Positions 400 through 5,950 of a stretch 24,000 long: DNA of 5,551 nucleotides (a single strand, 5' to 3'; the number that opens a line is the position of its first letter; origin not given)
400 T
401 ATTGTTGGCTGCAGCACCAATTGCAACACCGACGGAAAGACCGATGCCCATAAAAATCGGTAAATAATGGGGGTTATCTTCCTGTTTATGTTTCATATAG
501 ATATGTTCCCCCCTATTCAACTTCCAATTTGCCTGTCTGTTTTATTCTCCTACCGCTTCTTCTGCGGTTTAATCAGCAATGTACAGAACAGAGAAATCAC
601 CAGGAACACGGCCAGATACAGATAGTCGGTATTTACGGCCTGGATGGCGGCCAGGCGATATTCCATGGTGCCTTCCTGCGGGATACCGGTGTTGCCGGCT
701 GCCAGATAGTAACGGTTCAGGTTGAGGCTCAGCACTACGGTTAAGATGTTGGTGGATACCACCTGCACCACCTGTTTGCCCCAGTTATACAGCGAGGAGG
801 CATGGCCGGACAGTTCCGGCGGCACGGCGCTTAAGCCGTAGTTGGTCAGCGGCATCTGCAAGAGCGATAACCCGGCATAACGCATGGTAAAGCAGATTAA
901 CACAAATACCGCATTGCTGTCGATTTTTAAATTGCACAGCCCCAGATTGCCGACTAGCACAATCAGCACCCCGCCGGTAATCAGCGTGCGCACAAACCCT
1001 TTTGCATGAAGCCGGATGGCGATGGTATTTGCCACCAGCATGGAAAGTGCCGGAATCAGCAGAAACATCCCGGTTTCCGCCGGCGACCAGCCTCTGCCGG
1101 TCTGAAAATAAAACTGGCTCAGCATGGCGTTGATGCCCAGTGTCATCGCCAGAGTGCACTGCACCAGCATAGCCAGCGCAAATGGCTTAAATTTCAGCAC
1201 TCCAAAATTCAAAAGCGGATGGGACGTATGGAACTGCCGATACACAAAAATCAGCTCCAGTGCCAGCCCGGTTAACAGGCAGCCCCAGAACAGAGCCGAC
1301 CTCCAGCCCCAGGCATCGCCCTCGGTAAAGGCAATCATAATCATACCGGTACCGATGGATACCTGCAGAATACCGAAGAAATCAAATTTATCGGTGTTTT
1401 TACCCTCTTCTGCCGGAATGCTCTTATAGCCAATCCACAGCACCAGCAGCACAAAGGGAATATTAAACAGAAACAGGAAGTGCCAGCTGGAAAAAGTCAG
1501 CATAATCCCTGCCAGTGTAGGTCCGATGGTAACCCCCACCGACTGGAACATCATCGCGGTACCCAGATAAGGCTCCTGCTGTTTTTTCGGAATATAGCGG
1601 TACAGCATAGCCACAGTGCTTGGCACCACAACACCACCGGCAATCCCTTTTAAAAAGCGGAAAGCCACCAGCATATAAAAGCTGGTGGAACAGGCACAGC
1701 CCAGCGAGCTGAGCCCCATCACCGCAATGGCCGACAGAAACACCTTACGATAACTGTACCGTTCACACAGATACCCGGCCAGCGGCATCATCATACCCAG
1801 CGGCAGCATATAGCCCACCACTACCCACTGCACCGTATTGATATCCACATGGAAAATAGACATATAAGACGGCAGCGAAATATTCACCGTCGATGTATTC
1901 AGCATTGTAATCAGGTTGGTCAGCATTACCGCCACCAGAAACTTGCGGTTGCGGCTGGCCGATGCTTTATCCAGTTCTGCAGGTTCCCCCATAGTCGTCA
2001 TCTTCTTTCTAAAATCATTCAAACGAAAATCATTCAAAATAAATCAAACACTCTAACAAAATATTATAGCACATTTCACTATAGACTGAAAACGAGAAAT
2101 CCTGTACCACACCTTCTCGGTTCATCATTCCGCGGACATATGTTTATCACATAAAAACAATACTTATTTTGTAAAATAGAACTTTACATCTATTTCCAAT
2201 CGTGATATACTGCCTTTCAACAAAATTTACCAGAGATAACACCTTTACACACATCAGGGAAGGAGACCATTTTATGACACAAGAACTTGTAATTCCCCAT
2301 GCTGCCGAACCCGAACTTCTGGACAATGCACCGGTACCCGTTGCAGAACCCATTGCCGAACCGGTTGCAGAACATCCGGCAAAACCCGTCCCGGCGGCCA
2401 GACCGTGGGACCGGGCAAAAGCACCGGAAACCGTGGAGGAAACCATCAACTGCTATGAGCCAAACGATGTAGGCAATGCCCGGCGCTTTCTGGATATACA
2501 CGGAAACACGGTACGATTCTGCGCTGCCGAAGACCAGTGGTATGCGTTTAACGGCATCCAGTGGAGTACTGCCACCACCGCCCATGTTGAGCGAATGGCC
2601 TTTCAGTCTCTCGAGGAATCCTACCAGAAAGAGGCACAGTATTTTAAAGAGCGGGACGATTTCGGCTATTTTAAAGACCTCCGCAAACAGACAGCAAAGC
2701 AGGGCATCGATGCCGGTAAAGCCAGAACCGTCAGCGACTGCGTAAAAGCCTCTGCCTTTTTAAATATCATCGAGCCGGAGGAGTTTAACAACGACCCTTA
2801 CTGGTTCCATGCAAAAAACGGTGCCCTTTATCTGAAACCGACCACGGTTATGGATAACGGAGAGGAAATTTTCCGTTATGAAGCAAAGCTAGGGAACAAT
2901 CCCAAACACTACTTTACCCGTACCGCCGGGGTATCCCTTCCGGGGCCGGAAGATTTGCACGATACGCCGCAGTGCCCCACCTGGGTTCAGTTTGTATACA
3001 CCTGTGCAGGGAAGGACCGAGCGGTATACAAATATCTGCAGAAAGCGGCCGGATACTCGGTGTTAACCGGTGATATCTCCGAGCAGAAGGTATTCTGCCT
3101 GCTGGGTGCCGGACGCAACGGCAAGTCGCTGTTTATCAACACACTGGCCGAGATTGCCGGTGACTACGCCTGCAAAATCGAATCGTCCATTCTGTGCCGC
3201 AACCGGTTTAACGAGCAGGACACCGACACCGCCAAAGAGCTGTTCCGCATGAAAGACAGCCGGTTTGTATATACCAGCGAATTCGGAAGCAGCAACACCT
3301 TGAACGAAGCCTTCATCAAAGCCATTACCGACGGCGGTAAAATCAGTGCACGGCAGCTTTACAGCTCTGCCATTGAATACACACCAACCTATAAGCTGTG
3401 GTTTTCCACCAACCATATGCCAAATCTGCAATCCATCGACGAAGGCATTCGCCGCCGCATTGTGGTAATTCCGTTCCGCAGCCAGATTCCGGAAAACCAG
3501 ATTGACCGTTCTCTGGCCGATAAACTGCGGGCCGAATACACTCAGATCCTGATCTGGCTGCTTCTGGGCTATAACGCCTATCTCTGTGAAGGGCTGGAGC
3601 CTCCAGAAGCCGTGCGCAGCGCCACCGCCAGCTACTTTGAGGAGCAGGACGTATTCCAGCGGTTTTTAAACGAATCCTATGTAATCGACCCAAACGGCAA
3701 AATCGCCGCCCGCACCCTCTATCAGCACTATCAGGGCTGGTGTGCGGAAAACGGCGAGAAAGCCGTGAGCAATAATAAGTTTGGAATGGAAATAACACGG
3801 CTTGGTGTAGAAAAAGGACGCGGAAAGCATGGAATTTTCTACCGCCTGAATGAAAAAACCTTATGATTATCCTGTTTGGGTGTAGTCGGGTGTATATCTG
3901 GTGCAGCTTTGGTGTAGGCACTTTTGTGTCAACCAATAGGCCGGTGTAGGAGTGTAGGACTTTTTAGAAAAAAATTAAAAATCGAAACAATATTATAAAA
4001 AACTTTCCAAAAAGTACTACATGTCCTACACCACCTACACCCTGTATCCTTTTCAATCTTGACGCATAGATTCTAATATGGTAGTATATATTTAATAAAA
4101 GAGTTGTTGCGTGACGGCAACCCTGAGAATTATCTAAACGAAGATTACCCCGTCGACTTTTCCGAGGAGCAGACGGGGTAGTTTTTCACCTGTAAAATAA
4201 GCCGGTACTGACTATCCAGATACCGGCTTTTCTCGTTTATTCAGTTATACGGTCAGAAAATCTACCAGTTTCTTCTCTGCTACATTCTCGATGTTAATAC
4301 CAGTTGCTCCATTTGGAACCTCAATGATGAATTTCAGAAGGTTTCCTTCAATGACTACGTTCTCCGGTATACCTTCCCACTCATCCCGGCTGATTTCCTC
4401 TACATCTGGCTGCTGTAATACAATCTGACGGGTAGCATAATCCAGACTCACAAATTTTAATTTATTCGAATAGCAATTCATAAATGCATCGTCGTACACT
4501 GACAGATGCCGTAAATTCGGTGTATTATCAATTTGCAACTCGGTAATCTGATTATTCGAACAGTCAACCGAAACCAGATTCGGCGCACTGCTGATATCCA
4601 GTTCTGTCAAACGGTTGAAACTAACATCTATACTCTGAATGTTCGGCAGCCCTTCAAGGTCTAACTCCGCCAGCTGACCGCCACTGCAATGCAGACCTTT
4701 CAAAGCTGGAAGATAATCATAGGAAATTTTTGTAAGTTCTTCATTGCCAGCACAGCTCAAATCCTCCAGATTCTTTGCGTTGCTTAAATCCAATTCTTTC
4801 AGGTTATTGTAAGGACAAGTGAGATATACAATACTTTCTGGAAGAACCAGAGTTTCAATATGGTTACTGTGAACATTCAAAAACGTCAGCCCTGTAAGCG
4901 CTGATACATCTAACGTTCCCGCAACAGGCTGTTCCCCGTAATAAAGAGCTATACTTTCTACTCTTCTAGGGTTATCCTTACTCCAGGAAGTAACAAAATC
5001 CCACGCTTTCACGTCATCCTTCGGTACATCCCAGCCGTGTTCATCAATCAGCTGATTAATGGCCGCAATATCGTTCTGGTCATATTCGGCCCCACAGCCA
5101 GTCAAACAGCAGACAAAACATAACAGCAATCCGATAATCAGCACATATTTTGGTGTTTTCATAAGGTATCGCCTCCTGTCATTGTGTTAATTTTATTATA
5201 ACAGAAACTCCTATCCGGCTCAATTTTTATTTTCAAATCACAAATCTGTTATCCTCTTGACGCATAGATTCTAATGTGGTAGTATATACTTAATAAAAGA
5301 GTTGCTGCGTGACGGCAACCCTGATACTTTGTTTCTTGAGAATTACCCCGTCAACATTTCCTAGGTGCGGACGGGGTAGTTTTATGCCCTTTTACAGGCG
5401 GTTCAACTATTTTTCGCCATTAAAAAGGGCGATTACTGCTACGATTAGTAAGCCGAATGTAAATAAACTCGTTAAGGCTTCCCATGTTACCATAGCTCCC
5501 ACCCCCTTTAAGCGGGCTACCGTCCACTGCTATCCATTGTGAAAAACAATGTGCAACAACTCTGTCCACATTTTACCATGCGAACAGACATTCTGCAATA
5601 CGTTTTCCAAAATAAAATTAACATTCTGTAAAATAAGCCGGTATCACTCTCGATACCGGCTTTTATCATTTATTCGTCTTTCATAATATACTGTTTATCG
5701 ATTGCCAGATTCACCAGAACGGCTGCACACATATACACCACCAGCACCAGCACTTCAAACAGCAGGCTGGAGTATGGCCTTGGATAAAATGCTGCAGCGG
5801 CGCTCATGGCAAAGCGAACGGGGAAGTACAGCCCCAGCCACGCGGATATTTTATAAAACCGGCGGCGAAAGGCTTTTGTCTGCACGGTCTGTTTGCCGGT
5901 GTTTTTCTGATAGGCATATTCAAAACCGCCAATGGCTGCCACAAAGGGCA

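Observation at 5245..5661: Candidate type I toxin-antitoxin module: unannotated 28-aa membrane peptide convergent with a strongly promoted small RNA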

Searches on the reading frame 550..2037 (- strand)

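Call 16: search_protein_families(library=pfam, proteins=[window:550-2037:-], max_evalue=0.001)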
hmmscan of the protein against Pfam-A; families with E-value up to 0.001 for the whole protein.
window:550-2037:- (495 aa): 2 families
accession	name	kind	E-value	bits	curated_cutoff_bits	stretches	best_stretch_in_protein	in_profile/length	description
PF07690.21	MFS_1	-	3.8e-46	158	33.4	1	38-428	2-346/347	Major Facilitator Superfamily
PF05977.19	MFS_3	-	9.8e-06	24.7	27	1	58-202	36-185/524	Transmembrane secretion effector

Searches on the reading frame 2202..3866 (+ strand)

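Call 16: search_protein_families(library=pfam, proteins=[window:2202-3866:+], max_evalue=0.001)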
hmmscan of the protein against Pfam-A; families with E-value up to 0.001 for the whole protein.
window:2202-3866:+ (554 aa): 3 families
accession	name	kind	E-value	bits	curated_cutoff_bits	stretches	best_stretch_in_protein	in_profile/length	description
PF08706.16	D5_N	-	2.2e-12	47.9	22.4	1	93-267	1-142/145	D5 N terminal like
PF19263.5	DUF5906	-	2.7e-09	38.1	27.6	1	300-418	1-113/114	Family of unknown function (DUF5906)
PF03288.22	Pox_D5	-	5.8e-05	23.9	21.4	1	483-542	4-67/86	Poxvirus D5 protein-like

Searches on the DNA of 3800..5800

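Call 5: search_rna_families(source=window, start=3800, end=5800, threshold=evalue, max_evalue=10, show_alignments=4)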
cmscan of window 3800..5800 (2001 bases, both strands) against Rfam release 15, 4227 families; matches with E-value up to 10: 22.
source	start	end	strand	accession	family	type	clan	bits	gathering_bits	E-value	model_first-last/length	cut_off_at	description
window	3926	4057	+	RF02625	WsnRNA46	Gene; sRNA;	-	27.8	65.3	0.0068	1-151/151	no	Wolbachia sRNA 46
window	3938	4036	-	RF03323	mir-3613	Gene; miRNA;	-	25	91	0.022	1-86/86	no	mir-3613 microRNA precursor family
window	3940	4044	-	RF01418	HIV_POL-1_SL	Cis-reg;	-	24.6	54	0.06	1-113/113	no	HIV pol-1 stem loop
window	5545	5673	+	RF02053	STnc430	Gene; sRNA;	-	23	47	0.94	1-162/162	no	Enterobacterial sRNA STnc430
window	3937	4037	-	RF04164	MIR1507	Gene; miRNA;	-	22.9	73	0.035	1-107/107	no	MIR1507 microRNA precursor family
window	5628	5689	-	RF00506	Thr_leader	Cis-reg; leader;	-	22.7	55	0.22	1-118/118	no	Threonine operon leader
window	4938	5125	+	RF02091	DAOA-AS1_2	Gene; lncRNA;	-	21.4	43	0.035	1-205/205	no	DAOA antisense RNA 1 conserved region 2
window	5598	5669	+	RF00506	Thr_leader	Cis-reg; leader;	-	19.9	55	1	1-118/118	no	Threonine operon leader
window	3948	4029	+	RF03339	mir-3047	Gene; miRNA;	-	19.9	53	1.1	1-61/61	no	mir-3047 microRNA precursor family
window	4192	4260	-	RF00506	Thr_leader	Cis-reg; leader;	-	19.3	55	1.4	1-118/118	no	Threonine operon leader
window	3936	4038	+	RF03722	MIR4378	Gene; miRNA;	-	19.3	90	3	1-91/91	no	MIR4378 microRNA precursor family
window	3944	4053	+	RF04184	BTnc060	Gene; sRNA;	-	19.3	228.9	4.7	1-213/213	no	Bacteroides sRNA BTnc060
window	5531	5617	-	RF01667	rox1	Cis-reg;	-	17.9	58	2.6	1-59/59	no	Drosophila rox1 ncRNA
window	3931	4046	-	RF01911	MIR2118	Gene; miRNA;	-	17.5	85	2.9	1-170/170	no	MIR2118 microRNA precursor family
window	3930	4056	-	RF00908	MIR529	Gene; miRNA;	-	17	75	1.6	1-131/131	no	MIR529 microRNA precursor family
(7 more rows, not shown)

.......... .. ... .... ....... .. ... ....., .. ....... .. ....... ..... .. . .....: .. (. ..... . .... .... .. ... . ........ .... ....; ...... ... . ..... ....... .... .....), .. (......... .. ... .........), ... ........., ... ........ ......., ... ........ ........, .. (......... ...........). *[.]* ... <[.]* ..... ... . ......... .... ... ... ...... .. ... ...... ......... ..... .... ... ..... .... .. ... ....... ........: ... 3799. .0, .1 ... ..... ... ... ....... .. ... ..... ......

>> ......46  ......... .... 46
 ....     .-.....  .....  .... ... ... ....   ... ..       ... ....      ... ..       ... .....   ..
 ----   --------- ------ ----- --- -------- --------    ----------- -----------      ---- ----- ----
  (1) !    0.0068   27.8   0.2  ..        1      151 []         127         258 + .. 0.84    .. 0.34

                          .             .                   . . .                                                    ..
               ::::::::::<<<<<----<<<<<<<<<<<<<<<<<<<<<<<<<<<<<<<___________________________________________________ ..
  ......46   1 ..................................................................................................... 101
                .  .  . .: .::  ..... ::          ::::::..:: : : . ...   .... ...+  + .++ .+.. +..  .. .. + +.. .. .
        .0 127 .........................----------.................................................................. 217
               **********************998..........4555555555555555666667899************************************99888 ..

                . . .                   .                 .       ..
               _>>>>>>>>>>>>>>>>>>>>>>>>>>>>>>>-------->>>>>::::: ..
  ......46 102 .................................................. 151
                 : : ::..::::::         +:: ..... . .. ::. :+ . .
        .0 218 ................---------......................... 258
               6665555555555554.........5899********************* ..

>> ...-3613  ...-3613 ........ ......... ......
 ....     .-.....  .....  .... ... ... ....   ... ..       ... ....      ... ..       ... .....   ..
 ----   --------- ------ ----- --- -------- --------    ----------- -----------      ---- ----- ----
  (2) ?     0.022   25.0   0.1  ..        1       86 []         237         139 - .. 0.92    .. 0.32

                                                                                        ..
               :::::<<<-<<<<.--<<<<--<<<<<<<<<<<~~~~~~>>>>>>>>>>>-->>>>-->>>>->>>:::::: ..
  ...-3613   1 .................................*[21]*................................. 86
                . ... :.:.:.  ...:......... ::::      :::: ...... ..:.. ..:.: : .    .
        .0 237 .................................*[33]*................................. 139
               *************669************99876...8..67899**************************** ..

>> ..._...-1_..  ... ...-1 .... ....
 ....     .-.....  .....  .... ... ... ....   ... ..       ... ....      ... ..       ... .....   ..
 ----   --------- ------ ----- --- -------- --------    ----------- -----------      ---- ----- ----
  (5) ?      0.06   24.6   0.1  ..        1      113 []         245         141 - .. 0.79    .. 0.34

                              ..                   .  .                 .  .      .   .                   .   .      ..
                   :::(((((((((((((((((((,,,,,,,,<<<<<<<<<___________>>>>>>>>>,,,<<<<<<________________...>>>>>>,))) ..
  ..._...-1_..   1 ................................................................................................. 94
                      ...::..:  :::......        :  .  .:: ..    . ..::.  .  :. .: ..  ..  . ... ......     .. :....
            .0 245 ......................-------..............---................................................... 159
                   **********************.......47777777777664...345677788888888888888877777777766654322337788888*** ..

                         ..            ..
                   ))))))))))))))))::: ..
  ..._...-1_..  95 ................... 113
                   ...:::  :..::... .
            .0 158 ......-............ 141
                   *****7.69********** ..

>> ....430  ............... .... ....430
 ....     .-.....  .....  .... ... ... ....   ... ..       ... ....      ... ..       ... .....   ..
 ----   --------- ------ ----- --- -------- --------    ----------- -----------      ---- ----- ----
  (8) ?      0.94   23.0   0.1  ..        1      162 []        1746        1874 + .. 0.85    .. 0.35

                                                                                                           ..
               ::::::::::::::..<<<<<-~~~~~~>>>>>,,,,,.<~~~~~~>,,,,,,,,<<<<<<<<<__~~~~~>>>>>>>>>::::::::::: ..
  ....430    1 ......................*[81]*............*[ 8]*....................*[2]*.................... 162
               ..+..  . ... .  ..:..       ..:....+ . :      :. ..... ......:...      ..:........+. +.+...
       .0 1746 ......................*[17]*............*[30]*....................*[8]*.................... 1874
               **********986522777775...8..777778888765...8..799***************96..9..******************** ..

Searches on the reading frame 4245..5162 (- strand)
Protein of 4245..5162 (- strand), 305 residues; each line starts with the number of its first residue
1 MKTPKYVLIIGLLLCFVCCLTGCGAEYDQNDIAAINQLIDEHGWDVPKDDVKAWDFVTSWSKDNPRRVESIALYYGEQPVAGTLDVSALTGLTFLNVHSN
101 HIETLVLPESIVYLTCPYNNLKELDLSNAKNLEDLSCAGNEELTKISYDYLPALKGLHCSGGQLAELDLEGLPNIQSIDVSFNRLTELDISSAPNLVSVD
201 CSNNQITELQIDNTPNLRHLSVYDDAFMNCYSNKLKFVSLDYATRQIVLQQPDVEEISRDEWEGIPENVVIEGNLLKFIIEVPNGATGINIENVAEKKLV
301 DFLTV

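Call 16: search_protein_families(library=pfam, proteins=[window:4245-5162:-], max_evalue=0.001)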
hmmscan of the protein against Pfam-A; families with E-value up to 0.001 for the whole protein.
window:4245-5162:- (305 aa): 4 families
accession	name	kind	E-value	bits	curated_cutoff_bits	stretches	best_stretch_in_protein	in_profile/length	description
PF12799.13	LRR_4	-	7.6e-15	55.1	27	1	194-223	1-31/44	Leucine Rich repeats (2 copies)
PF23952.1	LRR_EndoS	-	2.3e-07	31.4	27.9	1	126-204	41-116/116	Endo-beta-N-acetylglucosaminidase EndoS LRR domain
PF00560.39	LRR_1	-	1.9e-05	24.3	20.6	0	195-216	1-22/23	Leucine Rich Repeat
PF25013.1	LRR_Zer-1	-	0.00024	21.7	27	0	117-239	6-133/137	Zer-1-like, Leucine-rich repeats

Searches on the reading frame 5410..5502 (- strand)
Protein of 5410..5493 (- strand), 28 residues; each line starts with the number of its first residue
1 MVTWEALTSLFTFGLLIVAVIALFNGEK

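Call 10: search_protein_families(library=pfam, proteins=[window:5410-5493:-, window:5410-5502:-], max_evalue=10)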
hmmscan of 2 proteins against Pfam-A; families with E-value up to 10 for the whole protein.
seq(28 aa): 1 family
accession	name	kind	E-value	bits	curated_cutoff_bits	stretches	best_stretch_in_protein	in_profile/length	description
PF16935.10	Hol_Tox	-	0.00014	22.1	23.3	1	1-23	1-23/34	Putative Holin-like Toxin (Hol-Tox)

seq(31 aa): 1 family
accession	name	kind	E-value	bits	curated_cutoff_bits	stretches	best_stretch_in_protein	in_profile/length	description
PF16935.10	Hol_Tox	-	0.0002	21.6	23.3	1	4-26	1-23/34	Putative Holin-like Toxin (Hol-Tox)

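Call 11: search_protein_families(library=ncbifam, proteins=[window:5410-5493:-, window:5410-5502:-], max_evalue=10)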
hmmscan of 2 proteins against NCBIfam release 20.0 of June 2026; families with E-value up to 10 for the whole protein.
seq(28 aa): 1 family
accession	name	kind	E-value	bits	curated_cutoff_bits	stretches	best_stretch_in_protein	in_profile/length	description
NF052249.1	ComI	equivalog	0.00024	20.8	55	1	5-28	5-28/30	competence inhibitor ComI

seq(31 aa): 2 families
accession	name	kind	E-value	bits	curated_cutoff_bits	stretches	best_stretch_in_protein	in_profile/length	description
NF052249.1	ComI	equivalog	0.00034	20.3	55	1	8-31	5-28/30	competence inhibitor ComI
NF041589.1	PepG1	equivalog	0.3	10.7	70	1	4-26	14-36/47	type I toxin-antitoxin system toxin PepG1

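Call 20: search_dna_similar(query=window:5410-5493:-, collection=plasmids, mode=protein, max_evalue=10, max_rows=30)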
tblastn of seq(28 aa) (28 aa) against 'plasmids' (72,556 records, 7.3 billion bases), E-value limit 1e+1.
Records with a match: 1; places in all: 1; records where one place covers at least 80% of the query: 1.
Best place of each record, by identity: <60% 1.
By first word of the organism name: Aerococcus 1.
By predicted mobility (MOB-suite, as given by PLSDB): non-mobilizable 1.
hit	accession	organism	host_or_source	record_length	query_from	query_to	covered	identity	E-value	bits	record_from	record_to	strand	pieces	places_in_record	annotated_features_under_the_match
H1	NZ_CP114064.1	Aerococcus urinaeequi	duck,tissue sample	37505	1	23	82%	43.5%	7e+0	29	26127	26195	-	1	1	none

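Call 21: search_dna_similar(query=window:5410-5493:-, collection=phages, mode=protein, max_evalue=10, max_rows=30)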
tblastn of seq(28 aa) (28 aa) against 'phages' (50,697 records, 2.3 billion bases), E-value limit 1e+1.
No match.

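Call 78: search_protein_families(library=phrogs, proteins=[window:5410-5493:-], max_evalue=1)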
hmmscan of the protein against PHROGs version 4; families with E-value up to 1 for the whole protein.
seq(28 aa): 2 families
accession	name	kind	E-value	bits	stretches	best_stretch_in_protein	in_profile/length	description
phrog_9488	-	unknown function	0.00073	20.2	1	1-20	1-20/27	-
phrog_38531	-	unknown function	0.2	12.7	1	2-21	8-27/54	-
